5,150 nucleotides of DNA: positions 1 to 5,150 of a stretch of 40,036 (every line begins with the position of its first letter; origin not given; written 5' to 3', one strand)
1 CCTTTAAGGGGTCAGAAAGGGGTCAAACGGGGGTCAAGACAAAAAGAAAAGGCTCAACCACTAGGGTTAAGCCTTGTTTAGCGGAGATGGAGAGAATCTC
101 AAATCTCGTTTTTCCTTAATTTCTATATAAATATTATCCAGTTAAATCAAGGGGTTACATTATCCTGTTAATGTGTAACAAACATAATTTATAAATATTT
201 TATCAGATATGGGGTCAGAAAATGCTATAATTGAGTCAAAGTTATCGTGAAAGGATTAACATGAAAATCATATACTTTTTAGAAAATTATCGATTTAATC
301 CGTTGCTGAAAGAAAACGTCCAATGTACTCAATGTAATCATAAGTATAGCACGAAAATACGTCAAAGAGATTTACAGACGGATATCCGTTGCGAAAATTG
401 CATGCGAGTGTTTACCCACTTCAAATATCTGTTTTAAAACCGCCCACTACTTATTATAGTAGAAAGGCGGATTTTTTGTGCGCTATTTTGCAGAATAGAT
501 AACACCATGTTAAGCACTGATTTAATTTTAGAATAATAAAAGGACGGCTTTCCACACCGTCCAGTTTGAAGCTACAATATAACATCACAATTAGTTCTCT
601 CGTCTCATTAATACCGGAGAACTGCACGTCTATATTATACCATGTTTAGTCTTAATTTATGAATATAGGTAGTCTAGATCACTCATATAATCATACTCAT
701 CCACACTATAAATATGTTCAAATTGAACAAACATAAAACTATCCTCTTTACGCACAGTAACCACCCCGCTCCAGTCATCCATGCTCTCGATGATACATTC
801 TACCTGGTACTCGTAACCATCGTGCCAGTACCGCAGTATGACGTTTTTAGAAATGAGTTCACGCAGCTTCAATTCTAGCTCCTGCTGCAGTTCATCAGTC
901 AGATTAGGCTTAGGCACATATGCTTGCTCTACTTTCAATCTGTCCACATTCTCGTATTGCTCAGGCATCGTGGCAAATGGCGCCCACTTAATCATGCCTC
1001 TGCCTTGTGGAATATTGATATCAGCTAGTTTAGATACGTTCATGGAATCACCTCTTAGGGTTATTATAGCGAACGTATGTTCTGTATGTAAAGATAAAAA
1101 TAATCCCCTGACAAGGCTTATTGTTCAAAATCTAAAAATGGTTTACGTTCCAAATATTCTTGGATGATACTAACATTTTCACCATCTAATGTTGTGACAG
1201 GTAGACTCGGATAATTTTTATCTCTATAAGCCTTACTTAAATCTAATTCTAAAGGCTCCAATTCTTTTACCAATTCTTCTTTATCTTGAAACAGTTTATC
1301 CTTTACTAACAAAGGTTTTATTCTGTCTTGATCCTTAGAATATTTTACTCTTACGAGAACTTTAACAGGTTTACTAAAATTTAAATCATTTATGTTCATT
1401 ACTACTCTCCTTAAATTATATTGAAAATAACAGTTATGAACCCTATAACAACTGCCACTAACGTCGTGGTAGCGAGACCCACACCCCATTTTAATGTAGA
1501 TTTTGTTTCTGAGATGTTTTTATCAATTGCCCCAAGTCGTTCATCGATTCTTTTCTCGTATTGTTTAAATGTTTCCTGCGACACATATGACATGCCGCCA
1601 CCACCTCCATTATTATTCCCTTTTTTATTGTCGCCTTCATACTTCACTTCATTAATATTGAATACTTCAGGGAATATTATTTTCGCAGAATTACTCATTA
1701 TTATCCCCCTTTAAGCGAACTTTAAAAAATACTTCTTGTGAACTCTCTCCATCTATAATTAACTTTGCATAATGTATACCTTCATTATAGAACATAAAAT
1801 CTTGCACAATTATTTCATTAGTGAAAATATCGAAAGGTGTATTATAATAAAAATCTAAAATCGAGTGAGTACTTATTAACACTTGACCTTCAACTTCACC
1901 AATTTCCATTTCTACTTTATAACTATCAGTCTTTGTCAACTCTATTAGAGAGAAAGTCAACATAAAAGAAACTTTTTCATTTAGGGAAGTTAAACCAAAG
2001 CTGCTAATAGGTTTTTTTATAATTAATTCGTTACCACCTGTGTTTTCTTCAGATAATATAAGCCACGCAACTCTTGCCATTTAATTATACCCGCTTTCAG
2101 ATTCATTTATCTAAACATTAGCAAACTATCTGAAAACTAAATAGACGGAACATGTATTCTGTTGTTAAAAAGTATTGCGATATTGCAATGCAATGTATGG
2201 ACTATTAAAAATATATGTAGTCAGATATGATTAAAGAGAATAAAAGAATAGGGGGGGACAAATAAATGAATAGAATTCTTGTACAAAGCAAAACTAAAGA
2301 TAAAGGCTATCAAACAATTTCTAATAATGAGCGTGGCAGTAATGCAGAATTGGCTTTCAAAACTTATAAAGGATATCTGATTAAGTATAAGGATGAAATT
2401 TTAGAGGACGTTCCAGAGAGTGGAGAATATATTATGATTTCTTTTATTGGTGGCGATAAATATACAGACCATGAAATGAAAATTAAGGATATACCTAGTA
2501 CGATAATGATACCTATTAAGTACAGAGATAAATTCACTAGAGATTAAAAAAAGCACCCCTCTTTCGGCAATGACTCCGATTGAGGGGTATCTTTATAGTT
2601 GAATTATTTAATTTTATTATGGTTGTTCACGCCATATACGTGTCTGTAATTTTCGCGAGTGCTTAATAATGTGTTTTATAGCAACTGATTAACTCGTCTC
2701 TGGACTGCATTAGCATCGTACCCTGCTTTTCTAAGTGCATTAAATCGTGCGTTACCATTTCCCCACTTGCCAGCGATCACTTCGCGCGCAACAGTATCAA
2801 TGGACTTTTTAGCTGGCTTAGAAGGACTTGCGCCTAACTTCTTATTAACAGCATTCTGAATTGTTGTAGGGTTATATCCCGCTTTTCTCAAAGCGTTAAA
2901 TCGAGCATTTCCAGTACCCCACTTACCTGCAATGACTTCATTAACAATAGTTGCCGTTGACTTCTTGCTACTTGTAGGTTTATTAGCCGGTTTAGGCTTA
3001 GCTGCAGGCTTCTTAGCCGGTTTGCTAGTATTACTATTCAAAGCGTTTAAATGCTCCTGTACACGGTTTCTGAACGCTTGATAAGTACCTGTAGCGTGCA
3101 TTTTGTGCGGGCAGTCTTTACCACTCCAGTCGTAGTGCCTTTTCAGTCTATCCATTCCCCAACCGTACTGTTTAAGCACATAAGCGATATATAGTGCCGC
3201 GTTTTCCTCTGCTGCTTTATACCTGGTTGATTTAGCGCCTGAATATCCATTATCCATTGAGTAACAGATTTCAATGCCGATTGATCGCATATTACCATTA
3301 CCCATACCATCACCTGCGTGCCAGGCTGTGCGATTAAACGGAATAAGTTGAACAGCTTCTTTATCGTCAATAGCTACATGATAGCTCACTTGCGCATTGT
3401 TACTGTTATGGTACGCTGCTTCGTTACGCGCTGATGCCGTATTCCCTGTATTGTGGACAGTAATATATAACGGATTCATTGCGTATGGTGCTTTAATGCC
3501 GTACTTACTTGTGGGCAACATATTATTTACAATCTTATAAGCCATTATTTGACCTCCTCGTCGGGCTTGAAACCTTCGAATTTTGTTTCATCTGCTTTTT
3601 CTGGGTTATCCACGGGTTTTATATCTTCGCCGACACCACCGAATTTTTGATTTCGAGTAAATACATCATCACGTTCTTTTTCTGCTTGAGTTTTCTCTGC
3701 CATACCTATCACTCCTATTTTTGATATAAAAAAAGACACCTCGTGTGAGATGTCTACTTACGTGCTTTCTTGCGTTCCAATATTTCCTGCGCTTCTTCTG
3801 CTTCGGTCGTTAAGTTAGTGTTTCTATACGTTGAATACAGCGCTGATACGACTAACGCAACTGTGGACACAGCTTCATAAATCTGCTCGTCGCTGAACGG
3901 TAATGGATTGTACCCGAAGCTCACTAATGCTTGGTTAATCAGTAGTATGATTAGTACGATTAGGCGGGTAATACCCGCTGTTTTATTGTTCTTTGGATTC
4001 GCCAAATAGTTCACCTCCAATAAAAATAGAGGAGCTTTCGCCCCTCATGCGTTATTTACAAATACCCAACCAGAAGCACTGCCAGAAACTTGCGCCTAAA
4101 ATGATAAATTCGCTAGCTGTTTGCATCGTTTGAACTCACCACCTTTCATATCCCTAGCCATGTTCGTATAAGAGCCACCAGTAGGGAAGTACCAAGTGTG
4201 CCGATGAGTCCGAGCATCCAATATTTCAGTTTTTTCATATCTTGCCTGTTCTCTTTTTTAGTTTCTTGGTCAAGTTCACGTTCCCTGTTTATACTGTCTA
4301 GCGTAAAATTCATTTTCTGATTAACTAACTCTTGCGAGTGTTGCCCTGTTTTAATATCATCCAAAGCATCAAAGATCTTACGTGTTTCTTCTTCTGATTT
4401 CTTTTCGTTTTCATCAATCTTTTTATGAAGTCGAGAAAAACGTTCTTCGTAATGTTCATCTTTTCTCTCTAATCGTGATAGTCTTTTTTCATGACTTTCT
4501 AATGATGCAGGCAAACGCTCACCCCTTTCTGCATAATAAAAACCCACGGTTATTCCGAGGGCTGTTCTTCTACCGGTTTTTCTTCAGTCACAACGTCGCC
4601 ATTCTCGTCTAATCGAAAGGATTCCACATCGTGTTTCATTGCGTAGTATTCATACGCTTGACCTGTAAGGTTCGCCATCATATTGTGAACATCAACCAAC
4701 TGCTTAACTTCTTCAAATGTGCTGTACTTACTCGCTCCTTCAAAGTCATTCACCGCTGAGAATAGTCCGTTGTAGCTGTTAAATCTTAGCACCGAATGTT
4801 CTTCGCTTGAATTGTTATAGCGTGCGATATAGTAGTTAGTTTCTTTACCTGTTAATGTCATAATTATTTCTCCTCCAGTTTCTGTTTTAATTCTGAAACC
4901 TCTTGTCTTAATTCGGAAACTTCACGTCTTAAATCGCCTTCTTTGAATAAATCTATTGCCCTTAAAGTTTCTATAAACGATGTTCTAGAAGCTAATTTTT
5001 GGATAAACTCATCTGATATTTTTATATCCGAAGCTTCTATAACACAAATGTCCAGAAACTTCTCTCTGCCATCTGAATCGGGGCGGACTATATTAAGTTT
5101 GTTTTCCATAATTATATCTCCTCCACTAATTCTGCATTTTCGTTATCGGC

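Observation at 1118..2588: AT-rich accessory island: translationally coupled three-gene operon (A, tail-anchored membrane protein B, C) plus divergent gene D. Candidate novel accessory (exclusion/defence/abortive) system.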

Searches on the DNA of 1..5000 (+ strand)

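Call 8: search_dna_similar(query=window:1-5000:+, collection=phages, mode=near, max_rows=20)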
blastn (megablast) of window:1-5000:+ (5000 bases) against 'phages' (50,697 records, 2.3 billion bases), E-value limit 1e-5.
No match.

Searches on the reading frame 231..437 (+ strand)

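Call 4: search_protein_families(library=pfam, max_evalue=1, proteins=[window:231-437:+])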
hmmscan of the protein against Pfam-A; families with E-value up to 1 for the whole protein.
window:231-437:+ (68 aa): 11 families
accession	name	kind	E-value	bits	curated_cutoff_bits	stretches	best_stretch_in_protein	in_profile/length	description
PF05129.18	Zn_ribbon_Elf1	-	0.0016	19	29.8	1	26-62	19-57/79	Transcription elongation factor Elf1 like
PF13717.11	Zn_ribbon_4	-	0.0073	16.7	30.3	1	30-62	3-36/36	zinc-ribbon domain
PF13719.11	Zn_ribbon_5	-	0.017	15.3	29.3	1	30-62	3-36/37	zinc-ribbon domain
PF16278.11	zf-C2HE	-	0.019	15.7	30.1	0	44-67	30-53/63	C2HE / C2H2 / C2HC zinc-binding finger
PF16622.11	zf-C2H2_11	-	0.024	14.7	27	1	30-43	5-18/29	zinc-finger C2H2-type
PF14311.12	DUF4379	-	0.025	15.2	24.5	1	31-58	29-54/56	Probable Treble clef zinc finger domain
PF05322.16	NinE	-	0.037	14.4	25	1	44-60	3-19/58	NINE Protein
PF24042.1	DUF7351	-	0.057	13.6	31.2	1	31-64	3-34/177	Domain of unknown function (DUF7351)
PF23451.1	Zn_ribbon_PaaD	-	0.24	11.5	27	0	27-65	12-53/53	PaaD zinc beta ribbon domain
PF00096.32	zf-C2H2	-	0.53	11.3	25.2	0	31-42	2-13/23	Zinc finger, C2H2 type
PF22191.2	IBR_1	-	0.96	9.8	27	1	29-39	21-31/47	IBR domain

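Call 5: search_protein_families(library=phrogs, max_evalue=1, proteins=[window:231-437:+])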
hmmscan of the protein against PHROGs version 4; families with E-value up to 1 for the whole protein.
window:231-437:+ (68 aa): 6 families
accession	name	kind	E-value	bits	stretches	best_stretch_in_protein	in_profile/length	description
phrog_32968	-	unknown function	0.081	14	1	44-59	3-18/51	-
phrog_10121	-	unknown function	0.23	12.7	1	20-58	66-100/109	-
phrog_22460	-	unknown function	0.25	12.8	1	21-59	37-72/87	-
phrog_1568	-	DNA, RNA and nucleotide metabolism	0.3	11.6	1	28-66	140-175/264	DNA binding protein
phrog_7696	-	unknown function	0.42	11.5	1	26-61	20-55/78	-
phrog_9937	-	unknown function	0.94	10.6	1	28-63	7-33/75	-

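Call 6: search_protein_families(library=padloc, max_evalue=1, proteins=[window:231-437:+])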
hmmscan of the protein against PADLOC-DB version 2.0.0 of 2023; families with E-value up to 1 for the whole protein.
window:231-437:+ (68 aa): 0 families

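Call 9: search_protein_families(library=ncbifam, max_evalue=1, proteins=[window:231-437:+])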
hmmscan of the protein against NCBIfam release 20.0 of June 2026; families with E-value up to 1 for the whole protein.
window:231-437:+ (68 aa): 4 families
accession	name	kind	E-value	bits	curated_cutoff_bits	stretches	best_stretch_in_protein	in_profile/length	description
NF047912.1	ECs_2282_CxxC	subfamily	0.0052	16.7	37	1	29-62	2-38/60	ECs_2282 family putative zinc-binding protein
TIGR02098.1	MJ0042_CXXC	domain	0.016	14.9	20.9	1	51-64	25-38/38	MJ0042-type zinc finger domain-containing protein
TIGR04104.1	cxxc_20_cxxc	subfamily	0.056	13.8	45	1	31-59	2-33/93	TIGR04104 family putative zinc finger protein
NF041259.1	mono_DmmA_fam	domain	0.057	13.7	60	1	27-64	49-86/101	dimethylamine monooxygenase subunit DmmA family protein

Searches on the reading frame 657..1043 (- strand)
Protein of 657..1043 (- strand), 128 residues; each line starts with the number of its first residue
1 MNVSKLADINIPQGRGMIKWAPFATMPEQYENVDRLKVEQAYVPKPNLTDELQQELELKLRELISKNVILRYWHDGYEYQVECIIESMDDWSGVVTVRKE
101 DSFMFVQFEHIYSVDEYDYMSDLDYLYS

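Call 4: search_protein_families(library=pfam, max_evalue=1, proteins=[window:657-1043:-])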
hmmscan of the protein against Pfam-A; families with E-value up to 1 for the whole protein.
window:657-1043:- (128 aa): 1 family
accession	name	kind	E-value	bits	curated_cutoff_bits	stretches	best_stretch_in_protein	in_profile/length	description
PF08863.15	YolD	-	3.8e-14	53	27.5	1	25-114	1-93/94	YolD-like protein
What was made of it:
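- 657..1043 (-): YolD-like gene (context). It is a conserved downstream neighbour of the A-B pair in the Jeotgalicoccus and Staphylococcus-type loci. PF08863 at E 3.8e-14 (call 4).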

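Call 5: search_protein_families(library=phrogs, max_evalue=1, proteins=[window:657-1043:-])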
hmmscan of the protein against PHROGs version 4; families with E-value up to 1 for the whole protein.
window:657-1043:- (128 aa): 2 families
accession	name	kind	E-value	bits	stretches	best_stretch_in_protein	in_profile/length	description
phrog_3352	-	unknown function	4.7e-20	72.7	1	10-115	2-110/111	-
phrog_38665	-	unknown function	0.094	13.8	1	53-77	23-45/66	-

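Call 6: search_protein_families(library=padloc, max_evalue=1, proteins=[window:657-1043:-])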
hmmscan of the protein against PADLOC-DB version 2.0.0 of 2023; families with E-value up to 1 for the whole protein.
window:657-1043:- (128 aa): 2 families
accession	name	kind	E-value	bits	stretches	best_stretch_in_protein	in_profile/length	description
PDLC02729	PbeC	-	0.0028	14.2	1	62-107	88-133/668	PbeC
PDLC02833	DpdD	-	0.017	11.5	1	60-110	597-643/773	DpdD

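Call 9: search_protein_families(library=ncbifam, max_evalue=1, proteins=[window:657-1043:-])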
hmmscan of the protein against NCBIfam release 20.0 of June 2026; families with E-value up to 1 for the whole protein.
window:657-1043:- (128 aa): 2 families
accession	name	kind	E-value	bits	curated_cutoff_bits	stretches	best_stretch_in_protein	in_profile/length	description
NF041547.1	GntR_LSA1692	equivalog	0.036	13.7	275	1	33-125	132-218/233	GntR family transcriptional regulator, LSA1692 subfamily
TIGR01205.1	D_ala_D_alaTIGR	subfamily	0.17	10.8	245.65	1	50-120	169-236/318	D-alanine--D-alanine ligase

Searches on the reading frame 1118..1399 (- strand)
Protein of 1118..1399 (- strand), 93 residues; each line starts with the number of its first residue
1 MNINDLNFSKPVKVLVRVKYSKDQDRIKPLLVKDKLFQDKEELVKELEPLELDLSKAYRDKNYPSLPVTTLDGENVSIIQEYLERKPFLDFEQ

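Call 4: search_protein_families(library=pfam, max_evalue=1, proteins=[window:1118-1399:-])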
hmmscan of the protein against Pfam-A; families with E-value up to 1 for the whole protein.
window:1118-1399:- (93 aa): 0 families

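Call 5: search_protein_families(library=phrogs, max_evalue=1, proteins=[window:1118-1399:-])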
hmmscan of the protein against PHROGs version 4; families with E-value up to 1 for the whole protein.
window:1118-1399:- (93 aa): 0 families

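Call 6: search_protein_families(library=padloc, max_evalue=1, proteins=[window:1118-1399:-])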
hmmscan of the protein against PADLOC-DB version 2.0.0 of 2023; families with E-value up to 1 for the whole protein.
window:1118-1399:- (93 aa): 0 families

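Call 9: search_protein_families(library=ncbifam, max_evalue=1, proteins=[window:1118-1399:-])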
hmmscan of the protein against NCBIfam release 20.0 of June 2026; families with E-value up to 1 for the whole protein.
window:1118-1399:- (93 aa): 0 families

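Call 30: search_dna_similar(query=window:1118-1399:-, collection=phages, mode=protein, max_rows=30, max_evalue=1)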
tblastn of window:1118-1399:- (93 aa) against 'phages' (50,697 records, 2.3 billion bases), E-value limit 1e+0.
No match.

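Call 32: find_homologous_proteins(query=window:1118-1399:-, max_evalue=0.01)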
Query window:1118-1399:- (93 aa): 1 proteins with E <= 0.01 among 3 candidates.
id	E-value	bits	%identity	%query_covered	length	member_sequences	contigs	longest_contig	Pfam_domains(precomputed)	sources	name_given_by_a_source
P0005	1.5e-51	190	100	100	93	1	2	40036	-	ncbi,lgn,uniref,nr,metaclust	ncbi:hypothetical protein [Jeotgalicoccus psychrophilus]|uniref:hypothetical protein n=1 Tax=Jeotgal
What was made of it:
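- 1118..1399 (-): Gene C: 93-aa ORFan with a strong RBS, in the variable third position after B. It is not a conserved part of the module. The only hit in 5.8 billion protein clusters is itself (call 32), and tblastn finds nothing in phages (call 30).
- Checked: C has no homologue anywhere (calls 30, 32).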

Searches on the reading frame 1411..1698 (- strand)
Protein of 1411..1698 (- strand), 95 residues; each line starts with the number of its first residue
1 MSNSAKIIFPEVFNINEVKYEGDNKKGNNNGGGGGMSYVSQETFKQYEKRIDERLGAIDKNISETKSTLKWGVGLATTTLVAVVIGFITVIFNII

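Call 4: search_protein_families(library=pfam, max_evalue=1, proteins=[window:1411-1698:-])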
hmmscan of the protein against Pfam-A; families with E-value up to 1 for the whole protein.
window:1411-1698:- (95 aa): 2 families
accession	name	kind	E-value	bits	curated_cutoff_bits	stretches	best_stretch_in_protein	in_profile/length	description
PF10779.14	XhlA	-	1.5e-05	25.5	34.7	1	44-88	23-67/67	Haemolysin XhlA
PF07798.16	CCDC90-like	-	0.12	12.6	33.5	1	43-88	127-172/175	Coiled-coil domain-containing protein 90-like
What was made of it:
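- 1411..1698 (-): Gene B: 95-aa tail-anchored membrane protein. It has an N-terminal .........-like peptide, an Asn/Gly linker, a coiled coil with an EKRI[DE] motif and a C-terminal TM helix at 71-95. It overlaps A by 8 nt. The XhlA match is below threshold at 25.5 bits against 34.7 (call 4).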

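Call 5: search_protein_families(library=phrogs, max_evalue=1, proteins=[window:1411-1698:-])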
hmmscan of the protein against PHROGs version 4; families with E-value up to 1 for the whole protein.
window:1411-1698:- (95 aa): 10 families
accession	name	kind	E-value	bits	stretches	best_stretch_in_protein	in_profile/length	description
phrog_7090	-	unknown function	1.1e-05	26.9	1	22-69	33-81/127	-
phrog_1193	-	other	3.8e-05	24.6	1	45-89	33-71/76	hemolysin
phrog_6136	-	unknown function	0.0033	18.4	1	18-92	21-97/120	-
phrog_26537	-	unknown function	0.033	15.4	1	23-72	18-68/70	-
phrog_23214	-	unknown function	0.036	15.3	1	42-94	8-59/75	-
phrog_689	-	lysis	0.072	14.3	1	48-93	40-87/91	holin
phrog_9105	-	unknown function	0.082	13.6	1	42-94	135-187/190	-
phrog_21353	-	unknown function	0.09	13.6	1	4-92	46-139/185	-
phrog_30209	-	unknown function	0.12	13.4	1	43-92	6-53/102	-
phrog_7399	-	unknown function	0.29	12.4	1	19-66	14-56/61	-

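Call 6: search_protein_families(library=padloc, max_evalue=1, proteins=[window:1411-1698:-])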
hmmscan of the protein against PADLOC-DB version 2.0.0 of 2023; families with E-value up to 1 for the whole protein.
window:1411-1698:- (95 aa): 0 families

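Call 9: search_protein_families(library=ncbifam, max_evalue=1, proteins=[window:1411-1698:-])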
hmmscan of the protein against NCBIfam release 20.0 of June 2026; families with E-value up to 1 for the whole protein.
window:1411-1698:- (95 aa): 1 family
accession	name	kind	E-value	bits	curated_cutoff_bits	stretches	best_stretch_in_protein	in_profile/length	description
NF011660.0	PRK15080.1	equivalog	0.057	12.6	182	1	41-85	3-47/277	ethanolamine utilization protein EutJ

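Call 29: search_dna_similar(query=window:1411-1698:-, collection=phages, mode=protein, max_rows=30, max_evalue=1)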
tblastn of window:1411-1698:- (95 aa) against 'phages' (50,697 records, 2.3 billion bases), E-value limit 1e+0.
No match.

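Call 104: search_protein_families(library=pfam, alignment_id=A4, max_evalue=0.01)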
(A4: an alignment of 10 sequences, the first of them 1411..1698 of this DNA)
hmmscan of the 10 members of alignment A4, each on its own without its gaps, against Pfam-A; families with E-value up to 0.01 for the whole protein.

A. member 1, window:1411-1698:- (95 aa): 1 family
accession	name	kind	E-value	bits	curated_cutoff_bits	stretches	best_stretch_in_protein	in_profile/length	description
PF10779.14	XhlA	-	1.5e-05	25.5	34.7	1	44-88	23-67/67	Haemolysin XhlA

B. families by the number of members that match (of 10 scanned): 9 families
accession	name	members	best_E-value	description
PF10779.14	XhlA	3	3.1e-06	Haemolysin XhlA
PF01519.22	DUF16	3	2.9e-05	Protein of unknown function DUF16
PF15397.11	DUF4618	1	0.00039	Domain of unknown function (DUF4618)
PF07798.16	CCDC90-like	1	0.0022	Coiled-coil domain-containing protein 90-like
PF10267.14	Tmemb_cc2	1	0.0025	Predicted transmembrane and coiled-coil 2 protein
PF20994.3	CENPU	1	0.0034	CENPU protein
PF10805.13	DUF2730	1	0.0038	Protein of unknown function (DUF2730)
PF05597.16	Phasin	1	0.0054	Poly(hydroxyalcanoate) granule associated protein (phasin)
PF24654.2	CEP76_N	1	0.0082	CEP76 N-terminal domain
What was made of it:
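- On XhlA (PF10779), for B: Only 3 of 10 partner proteins match at E<0.01 (call 104).
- The XhlA score is below the gathering cut-off, and only 3 of 10 partner proteins match at all (call 104).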

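Call 105: search_solved_structures(query=A4, max_evalue=1)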
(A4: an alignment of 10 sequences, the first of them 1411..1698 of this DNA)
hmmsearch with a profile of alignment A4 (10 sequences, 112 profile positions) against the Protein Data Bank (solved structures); distinct sequences matched with E-value up to 1: 32.
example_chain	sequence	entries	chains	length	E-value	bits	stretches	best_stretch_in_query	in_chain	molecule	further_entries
6j7v_A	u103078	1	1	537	0.29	14.6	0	20-64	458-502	VP5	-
6qgl_A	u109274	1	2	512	0.4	14.1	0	20-64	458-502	VP5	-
4jtx_B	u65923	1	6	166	0.4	14.1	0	38-80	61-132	Hemagglutinin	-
1ru7_B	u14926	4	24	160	0.47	13.9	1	38-81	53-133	hemagglutinin | Hemagglutinin HA2 chain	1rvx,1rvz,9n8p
9n5z_F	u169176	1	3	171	0.47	13.9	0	33-81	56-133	Hemagglutinin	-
1ruy_I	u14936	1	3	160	0.48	13.9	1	38-81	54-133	hemagglutinin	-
6dfu_A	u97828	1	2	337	0.48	13.9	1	24-82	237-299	Tryptophan--tRNA ligase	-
8ave_B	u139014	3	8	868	0.49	13.8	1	5-62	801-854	Leptin receptor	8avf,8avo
4jtv_B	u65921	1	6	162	0.5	13.8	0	38-80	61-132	Hemagglutinin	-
4ju0_B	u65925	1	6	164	0.51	13.8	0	38-80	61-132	Hemagglutinin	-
5vli_B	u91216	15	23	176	0.51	13.8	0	38-81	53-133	Hemagglutinin | Hemagglutinin HA2 chain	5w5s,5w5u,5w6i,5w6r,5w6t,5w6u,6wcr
6wj1_B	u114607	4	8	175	0.53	13.7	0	38-80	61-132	Hemagglutinin HA2 chain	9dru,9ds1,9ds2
3ztn_B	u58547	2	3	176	0.54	13.7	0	38-80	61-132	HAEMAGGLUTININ | Hemagglutinin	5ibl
9c0x_B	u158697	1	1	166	0.54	13.7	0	38-81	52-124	Hemagglutinin HA2 subunit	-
9vh4_B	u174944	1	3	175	0.55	13.7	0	38-81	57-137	Hemagglutinin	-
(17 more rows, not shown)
